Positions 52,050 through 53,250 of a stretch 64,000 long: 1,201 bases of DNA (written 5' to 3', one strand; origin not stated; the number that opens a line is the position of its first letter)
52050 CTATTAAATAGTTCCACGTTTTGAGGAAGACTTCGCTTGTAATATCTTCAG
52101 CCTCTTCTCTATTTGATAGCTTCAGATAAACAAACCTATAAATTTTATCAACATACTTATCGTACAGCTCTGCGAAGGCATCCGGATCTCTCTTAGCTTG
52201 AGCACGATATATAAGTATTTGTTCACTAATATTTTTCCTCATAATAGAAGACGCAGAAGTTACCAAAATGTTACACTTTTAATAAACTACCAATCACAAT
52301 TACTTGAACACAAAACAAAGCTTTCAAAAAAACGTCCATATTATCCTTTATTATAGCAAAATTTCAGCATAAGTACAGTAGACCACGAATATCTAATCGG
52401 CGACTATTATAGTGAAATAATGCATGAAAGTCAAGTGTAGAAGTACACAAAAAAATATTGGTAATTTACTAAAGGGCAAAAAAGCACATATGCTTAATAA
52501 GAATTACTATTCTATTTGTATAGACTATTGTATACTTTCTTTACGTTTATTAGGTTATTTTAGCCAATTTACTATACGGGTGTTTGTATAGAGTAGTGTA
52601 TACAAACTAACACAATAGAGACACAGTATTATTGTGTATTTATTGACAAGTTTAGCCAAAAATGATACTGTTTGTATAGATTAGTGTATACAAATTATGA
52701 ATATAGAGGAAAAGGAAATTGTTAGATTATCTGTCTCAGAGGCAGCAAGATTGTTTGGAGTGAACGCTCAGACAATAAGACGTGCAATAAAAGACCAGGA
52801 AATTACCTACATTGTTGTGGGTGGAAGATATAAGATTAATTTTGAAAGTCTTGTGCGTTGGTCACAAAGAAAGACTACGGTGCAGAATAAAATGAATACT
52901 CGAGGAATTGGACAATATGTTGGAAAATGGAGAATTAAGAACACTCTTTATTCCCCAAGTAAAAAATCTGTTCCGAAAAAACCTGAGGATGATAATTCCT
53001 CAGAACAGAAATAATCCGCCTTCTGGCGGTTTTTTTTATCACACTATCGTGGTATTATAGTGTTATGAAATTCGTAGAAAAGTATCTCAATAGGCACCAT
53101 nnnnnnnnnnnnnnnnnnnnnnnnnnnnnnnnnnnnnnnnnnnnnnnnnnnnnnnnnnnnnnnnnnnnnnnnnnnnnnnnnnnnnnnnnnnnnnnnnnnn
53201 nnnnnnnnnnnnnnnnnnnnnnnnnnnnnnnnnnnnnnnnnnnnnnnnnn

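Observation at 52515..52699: Three copies of a 24-bp palindromic operator upstream of, and abutting the start codon of, an excisionase-family HTH gene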

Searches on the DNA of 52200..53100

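Call 26: search_rna_families(source=window, start=52200, end=53100, threshold=evalue, max_evalue=1)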
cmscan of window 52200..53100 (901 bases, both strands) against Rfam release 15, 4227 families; matches with E-value up to 1: 1.
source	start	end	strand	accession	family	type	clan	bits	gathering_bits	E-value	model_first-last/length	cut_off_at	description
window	52956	53039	+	RF01859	Phe_leader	Cis-reg; leader;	-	21.3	55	0.7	1-125/125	no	Phenylalanine leader peptide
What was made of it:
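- Rfam has no match (call 26).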
